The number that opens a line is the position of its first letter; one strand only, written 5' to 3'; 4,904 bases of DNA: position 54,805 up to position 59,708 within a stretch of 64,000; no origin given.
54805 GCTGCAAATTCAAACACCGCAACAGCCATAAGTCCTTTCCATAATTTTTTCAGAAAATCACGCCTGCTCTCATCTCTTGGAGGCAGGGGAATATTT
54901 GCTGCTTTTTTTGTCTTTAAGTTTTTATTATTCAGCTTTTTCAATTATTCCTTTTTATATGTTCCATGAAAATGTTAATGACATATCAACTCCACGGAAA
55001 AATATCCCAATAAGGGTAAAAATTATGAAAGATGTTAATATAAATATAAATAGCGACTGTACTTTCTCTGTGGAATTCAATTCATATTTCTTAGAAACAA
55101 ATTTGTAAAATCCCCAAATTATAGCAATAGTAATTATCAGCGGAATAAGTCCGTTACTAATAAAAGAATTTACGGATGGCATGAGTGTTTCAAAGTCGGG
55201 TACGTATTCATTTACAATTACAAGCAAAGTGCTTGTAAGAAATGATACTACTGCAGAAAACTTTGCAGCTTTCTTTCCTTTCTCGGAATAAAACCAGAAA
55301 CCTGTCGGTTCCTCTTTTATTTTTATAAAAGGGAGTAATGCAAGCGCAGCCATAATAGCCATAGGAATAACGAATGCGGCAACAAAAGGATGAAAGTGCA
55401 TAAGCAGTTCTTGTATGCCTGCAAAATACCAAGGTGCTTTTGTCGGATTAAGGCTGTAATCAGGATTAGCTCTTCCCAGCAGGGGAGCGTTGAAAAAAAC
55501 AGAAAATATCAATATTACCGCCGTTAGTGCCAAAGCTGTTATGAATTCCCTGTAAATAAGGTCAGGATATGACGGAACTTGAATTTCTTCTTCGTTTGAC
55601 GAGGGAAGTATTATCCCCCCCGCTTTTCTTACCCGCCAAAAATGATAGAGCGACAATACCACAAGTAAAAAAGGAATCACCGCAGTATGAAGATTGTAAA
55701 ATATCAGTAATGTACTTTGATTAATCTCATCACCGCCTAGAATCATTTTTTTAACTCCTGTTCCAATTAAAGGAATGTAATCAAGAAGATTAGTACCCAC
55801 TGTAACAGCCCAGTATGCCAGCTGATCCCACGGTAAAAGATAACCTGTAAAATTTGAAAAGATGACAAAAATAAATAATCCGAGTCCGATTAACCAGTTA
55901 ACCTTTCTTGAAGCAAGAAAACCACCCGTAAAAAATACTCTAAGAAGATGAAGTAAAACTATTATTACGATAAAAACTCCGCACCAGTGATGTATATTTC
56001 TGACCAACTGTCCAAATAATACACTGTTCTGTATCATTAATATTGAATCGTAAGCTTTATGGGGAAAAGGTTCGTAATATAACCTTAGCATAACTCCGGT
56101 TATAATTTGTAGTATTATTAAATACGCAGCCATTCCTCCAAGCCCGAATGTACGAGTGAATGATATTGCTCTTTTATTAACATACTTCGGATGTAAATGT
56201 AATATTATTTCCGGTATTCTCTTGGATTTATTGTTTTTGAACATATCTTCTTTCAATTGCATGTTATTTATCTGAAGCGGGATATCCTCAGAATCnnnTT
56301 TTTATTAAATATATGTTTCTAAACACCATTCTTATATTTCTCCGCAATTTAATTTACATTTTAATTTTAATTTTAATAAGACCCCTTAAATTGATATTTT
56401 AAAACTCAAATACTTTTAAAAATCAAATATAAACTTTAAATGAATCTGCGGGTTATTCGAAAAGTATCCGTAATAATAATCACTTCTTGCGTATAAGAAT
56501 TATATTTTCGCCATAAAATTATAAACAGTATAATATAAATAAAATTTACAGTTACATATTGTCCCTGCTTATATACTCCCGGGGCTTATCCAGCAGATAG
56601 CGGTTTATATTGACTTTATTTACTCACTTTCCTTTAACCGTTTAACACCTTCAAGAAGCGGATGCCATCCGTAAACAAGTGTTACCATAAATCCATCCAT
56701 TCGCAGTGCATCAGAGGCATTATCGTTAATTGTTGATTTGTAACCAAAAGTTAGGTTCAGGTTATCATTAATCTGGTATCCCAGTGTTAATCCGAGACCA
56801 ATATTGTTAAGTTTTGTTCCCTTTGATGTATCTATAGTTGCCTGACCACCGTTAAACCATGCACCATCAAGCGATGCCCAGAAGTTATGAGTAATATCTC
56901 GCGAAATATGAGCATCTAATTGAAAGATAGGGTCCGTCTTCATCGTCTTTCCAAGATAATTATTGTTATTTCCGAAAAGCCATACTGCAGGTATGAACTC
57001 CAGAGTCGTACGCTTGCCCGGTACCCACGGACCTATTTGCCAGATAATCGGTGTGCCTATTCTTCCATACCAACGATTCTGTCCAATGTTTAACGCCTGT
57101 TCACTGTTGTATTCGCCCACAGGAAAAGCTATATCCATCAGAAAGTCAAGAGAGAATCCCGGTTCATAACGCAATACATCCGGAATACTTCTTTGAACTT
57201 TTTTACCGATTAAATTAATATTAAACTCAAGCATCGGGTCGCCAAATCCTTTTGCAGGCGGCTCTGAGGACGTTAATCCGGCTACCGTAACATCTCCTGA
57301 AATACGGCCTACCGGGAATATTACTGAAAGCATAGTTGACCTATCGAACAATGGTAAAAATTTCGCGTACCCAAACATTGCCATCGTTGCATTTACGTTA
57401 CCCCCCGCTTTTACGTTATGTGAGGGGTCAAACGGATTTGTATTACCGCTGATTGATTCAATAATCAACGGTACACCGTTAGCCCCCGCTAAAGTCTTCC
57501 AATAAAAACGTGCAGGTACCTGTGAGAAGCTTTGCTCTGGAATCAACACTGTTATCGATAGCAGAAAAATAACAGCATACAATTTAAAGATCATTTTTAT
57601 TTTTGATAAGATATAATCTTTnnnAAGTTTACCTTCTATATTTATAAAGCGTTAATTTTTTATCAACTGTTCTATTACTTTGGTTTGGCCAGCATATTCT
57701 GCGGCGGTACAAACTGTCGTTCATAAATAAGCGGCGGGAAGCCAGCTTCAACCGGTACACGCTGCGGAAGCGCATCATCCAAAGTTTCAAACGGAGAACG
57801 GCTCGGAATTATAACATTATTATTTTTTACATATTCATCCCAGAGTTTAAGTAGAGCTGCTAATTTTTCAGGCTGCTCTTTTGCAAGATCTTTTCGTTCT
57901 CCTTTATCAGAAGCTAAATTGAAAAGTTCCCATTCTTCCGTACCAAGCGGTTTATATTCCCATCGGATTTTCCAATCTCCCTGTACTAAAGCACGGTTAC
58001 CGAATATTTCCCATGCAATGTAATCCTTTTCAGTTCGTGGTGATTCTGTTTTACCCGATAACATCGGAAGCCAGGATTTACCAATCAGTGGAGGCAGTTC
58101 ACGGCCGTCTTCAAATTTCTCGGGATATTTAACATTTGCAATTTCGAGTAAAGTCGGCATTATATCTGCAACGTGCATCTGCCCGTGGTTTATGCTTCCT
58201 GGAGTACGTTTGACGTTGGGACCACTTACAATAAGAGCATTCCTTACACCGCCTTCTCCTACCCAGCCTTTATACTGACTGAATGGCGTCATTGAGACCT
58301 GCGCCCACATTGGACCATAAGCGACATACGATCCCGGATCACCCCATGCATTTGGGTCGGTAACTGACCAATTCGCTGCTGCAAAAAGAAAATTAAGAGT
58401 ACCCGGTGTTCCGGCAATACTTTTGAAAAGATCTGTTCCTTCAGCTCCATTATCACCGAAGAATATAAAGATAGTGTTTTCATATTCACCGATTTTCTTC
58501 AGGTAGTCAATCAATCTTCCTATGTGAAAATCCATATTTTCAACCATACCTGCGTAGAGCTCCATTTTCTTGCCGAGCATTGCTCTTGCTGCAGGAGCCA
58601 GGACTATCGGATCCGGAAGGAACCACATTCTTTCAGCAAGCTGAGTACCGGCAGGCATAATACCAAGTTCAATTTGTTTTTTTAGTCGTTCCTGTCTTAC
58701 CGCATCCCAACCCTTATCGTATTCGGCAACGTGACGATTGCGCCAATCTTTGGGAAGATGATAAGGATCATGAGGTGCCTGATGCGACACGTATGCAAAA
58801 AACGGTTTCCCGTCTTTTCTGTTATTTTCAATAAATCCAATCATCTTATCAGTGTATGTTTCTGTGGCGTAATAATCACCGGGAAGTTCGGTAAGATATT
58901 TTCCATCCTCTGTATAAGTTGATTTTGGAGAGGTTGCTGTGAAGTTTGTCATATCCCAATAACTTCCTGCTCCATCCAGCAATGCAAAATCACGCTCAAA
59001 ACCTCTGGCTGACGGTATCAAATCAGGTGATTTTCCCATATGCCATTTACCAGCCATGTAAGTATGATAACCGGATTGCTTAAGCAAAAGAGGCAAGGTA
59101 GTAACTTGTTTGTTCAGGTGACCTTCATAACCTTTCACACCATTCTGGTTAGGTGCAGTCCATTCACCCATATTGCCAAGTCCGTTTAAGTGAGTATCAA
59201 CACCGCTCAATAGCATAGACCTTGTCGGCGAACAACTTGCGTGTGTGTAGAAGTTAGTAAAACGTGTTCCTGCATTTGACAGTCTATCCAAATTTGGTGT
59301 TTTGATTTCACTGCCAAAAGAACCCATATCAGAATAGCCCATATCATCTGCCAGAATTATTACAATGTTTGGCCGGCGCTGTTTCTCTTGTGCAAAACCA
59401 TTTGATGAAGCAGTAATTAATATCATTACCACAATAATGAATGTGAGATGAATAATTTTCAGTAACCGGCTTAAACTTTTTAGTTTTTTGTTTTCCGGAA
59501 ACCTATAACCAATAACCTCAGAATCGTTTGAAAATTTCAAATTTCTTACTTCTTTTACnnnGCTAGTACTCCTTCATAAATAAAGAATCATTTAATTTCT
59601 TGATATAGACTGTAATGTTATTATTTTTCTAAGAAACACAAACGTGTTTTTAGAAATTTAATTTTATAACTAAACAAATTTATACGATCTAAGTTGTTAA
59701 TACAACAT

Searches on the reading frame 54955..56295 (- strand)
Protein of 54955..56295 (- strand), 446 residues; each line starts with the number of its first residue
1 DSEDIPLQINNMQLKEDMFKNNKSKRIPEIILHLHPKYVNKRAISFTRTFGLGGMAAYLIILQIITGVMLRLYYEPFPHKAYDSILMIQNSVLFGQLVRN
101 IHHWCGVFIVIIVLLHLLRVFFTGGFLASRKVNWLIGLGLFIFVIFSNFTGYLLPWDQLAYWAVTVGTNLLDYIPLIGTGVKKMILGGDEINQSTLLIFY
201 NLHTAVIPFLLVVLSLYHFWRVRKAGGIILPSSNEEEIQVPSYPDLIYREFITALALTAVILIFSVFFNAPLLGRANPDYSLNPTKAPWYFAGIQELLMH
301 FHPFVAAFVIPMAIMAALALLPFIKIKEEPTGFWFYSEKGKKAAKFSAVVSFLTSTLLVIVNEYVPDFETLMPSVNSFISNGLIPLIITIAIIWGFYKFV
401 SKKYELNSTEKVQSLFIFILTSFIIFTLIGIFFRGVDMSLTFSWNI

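Call 55: search_protein_families(library=pfam, proteins=[window:54955-56295:-], max_evalue=0.00001)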
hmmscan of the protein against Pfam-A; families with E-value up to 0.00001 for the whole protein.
window:54955-56295:- (446 aa): 2 families
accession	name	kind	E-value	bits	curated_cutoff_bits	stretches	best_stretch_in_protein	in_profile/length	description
PF00033.24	Cytochrome_B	-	1.1e-45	156.3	27.2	1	46-225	10-188/189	Cytochrome b/b6/petB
PF13631.11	Cytochrom_B_N_2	-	1.8e-37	129.3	27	1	108-271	2-165/169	Cytochrome b(N-terminal)/b6/petB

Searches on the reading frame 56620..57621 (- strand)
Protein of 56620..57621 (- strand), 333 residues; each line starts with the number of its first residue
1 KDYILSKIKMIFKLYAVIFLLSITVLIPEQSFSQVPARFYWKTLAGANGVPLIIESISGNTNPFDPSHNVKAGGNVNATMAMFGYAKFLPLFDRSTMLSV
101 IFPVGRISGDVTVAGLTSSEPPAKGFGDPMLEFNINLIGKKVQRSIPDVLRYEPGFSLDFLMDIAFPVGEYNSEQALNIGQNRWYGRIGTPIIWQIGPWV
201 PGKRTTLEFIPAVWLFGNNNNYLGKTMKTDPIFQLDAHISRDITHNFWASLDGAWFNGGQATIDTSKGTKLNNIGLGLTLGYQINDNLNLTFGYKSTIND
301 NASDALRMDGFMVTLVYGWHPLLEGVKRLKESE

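Call 55: search_protein_families(library=pfam, proteins=[window:56620-57621:-], max_evalue=0.00001)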
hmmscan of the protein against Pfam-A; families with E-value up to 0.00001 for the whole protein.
window:56620-57621:- (333 aa): 1 family
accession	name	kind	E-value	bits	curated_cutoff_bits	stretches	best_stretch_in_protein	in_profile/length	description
PF13557.12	Phenol_MetA_deg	-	1.2e-19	71.7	22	1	67-314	9-241/242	Putative MetA-pathway of phenol degradation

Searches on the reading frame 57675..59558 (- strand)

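Call 55: search_protein_families(library=pfam, proteins=[window:57675-59558:-], max_evalue=0.00001)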
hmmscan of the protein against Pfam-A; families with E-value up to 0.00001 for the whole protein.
window:57675-59558:- (627 aa): 1 family
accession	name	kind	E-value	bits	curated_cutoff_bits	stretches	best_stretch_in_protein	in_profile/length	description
PF00884.28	Sulfatase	-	1.5e-57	195.7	25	1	63-476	1-301/301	Sulfatase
